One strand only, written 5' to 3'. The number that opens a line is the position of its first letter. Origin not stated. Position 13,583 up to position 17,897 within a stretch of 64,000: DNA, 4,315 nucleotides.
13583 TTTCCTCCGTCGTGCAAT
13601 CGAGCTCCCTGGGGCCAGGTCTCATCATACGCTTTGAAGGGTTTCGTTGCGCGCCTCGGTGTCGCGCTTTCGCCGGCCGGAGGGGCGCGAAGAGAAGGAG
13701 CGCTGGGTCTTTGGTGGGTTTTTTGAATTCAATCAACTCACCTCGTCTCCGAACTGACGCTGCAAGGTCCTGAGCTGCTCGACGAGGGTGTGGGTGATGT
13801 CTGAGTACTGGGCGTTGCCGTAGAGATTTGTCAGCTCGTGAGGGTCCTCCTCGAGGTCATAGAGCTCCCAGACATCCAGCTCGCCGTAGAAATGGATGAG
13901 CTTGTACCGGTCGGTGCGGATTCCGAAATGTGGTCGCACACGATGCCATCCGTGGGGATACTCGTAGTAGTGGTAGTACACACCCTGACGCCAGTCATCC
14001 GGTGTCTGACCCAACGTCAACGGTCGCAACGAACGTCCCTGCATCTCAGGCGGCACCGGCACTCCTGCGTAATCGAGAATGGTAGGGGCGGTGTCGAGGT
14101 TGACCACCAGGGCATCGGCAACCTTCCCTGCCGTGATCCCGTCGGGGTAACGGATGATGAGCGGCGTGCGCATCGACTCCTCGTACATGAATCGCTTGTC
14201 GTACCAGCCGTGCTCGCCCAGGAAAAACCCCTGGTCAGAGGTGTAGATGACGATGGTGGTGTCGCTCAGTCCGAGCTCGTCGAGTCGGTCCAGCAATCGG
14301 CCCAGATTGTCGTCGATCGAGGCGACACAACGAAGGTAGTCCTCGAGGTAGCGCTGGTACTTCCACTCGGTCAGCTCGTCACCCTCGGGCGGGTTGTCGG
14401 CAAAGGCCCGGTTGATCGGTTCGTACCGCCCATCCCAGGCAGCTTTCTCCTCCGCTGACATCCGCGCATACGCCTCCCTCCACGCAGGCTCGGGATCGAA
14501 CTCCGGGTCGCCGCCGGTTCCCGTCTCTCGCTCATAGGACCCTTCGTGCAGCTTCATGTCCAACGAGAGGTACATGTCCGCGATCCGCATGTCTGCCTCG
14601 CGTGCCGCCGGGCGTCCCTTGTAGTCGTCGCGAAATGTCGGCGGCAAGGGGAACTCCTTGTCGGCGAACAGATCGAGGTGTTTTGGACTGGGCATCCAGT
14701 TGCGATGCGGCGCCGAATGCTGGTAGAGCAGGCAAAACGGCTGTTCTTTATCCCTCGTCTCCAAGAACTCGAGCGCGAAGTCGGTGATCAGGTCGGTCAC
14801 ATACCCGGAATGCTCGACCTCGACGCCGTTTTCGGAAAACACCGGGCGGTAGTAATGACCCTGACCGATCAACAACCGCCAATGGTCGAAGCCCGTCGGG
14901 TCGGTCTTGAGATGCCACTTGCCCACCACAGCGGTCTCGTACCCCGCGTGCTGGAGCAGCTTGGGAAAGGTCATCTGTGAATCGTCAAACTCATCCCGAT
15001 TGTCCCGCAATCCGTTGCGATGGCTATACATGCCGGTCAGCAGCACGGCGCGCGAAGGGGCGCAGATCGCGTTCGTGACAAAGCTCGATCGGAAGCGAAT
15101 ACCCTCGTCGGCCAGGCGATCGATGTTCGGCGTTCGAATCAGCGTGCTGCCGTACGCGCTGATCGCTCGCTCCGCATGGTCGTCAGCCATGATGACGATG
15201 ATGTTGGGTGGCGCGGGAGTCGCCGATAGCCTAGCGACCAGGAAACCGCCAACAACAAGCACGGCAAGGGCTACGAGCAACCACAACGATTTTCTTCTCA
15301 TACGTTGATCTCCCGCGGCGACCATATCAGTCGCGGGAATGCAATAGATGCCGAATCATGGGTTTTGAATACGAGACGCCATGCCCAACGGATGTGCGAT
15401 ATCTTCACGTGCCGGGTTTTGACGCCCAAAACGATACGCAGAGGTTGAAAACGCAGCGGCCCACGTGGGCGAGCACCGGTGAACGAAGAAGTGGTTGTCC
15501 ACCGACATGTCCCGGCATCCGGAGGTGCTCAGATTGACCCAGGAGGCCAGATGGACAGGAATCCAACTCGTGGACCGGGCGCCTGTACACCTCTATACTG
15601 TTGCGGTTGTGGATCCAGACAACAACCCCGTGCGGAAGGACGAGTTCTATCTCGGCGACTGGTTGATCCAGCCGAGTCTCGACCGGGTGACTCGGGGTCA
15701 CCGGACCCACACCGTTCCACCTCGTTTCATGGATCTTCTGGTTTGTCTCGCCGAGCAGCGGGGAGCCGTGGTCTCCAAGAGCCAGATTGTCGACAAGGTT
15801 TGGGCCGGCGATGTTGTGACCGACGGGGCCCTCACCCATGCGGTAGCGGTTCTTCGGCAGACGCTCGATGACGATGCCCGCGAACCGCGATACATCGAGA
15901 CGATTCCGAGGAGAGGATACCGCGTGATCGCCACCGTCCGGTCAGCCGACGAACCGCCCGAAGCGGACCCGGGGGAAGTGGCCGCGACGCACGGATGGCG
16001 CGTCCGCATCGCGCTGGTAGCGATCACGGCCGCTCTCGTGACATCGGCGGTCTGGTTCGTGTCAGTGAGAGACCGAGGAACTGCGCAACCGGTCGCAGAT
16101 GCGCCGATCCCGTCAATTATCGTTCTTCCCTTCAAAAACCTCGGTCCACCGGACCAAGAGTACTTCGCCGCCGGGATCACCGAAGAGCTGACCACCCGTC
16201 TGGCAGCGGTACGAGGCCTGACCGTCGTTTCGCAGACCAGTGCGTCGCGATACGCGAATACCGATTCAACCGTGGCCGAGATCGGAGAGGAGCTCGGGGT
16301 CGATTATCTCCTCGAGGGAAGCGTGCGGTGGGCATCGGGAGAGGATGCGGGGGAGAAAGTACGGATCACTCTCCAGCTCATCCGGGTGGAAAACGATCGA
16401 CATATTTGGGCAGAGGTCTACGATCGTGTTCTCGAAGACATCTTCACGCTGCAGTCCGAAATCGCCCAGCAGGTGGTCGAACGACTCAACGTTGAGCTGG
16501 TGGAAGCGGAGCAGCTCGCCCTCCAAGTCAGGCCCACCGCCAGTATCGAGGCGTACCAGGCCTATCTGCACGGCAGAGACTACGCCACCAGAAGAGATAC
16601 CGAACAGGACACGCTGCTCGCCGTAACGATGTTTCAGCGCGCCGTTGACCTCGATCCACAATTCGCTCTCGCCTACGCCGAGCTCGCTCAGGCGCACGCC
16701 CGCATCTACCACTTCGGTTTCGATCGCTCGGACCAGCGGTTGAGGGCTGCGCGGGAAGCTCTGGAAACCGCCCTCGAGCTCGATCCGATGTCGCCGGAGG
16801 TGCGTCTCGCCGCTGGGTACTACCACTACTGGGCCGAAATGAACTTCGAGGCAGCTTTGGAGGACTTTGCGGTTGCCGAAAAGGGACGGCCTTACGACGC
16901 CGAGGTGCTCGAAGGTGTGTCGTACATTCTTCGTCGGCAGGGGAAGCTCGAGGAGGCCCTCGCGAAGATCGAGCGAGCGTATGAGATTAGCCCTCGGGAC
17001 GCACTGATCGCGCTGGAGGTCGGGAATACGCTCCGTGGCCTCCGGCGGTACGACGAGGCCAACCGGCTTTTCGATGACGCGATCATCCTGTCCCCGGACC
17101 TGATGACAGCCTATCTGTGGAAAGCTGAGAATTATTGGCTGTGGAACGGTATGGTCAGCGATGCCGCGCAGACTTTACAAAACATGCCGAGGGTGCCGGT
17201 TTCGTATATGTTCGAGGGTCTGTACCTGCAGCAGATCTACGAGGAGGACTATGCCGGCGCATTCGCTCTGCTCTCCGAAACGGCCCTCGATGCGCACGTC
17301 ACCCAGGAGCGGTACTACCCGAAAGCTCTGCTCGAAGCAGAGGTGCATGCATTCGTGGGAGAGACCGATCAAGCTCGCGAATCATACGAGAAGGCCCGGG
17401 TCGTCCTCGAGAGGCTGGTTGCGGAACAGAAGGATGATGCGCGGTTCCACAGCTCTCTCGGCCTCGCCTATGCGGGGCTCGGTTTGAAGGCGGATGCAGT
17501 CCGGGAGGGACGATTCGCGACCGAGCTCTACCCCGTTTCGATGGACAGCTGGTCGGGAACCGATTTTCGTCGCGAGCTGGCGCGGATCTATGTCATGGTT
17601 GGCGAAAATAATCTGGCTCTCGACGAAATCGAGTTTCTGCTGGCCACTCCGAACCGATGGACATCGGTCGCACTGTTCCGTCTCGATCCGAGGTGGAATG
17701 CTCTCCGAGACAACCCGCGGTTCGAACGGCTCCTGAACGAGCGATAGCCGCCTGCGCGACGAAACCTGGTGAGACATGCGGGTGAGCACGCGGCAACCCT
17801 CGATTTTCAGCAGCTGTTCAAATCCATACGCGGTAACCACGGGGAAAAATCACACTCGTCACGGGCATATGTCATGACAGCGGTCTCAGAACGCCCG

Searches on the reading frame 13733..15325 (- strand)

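Call 10: search_protein_families(library=pfam, proteins=[window:13733-15325:-])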
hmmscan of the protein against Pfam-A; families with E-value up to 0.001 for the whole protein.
window:13733-15325:- (530 aa): 3 families
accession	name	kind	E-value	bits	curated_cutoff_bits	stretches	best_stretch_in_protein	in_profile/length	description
PF16347.10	SGSH_C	-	2.7e-68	229.4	29.3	1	370-524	1-154/154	N-sulphoglucosamine sulphohydrolase, C-terminal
PF00884.28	Sulfatase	-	9.1e-54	183.2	25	1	40-422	1-301/301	Sulfatase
PF01663.27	Phosphodiest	-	4e-08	33.7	23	0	334-367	188-221/342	Type I phosphodiesterase / nucleotide pyrophosphatase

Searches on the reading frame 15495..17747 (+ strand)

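Call 11: search_protein_families(library=pfam, proteins=[window:15495-17747:+])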
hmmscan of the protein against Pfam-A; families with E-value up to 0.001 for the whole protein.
window:15495-17747:+ (750 aa): 11 families
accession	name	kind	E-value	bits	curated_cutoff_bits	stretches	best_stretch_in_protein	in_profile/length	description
PF13414.12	TPR_11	-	3.3e-19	68.7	26.8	0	376-403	13-40/42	TPR repeat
PF00486.34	Trans_reg_C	-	1.3e-15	57.7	26.2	1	74-143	6-76/77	Transcriptional regulatory protein, C terminal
PF13432.12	TPR_16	-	4.3e-13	49.9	32.7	1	445-503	7-65/65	Tetratricopeptide repeat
PF07719.23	TPR_2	-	8.3e-12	44.7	27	0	469-502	1-34/34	Tetratricopeptide repeat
PF13424.12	TPR_12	-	1.6e-08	35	30.1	1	447-499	22-75/77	Tetratricopeptide repeat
PF14559.12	TPR_19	-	2e-08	34.8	25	0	480-530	2-52/68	Tetratricopeptide repeat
PF13431.12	TPR_17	-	2.5e-08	34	24.4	0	380-402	2-24/34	Tetratricopeptide repeat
PF00515.34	TPR_1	-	2.7e-08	33.7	27.8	0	478-501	10-33/34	Tetratricopeptide repeat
PF13181.12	TPR_8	-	4.3e-08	33.2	25.7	0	475-501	7-33/34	Tetratricopeptide repeat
PF13428.12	TPR_14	-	1.1e-07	32.3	23.5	0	476-508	8-40/44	Tetratricopeptide repeat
PF23914.1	TPR_CcmH_CycH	-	0.00071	19.9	42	0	374-459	67-145/158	Cytochrome c-type biogenesis protein H TPR domain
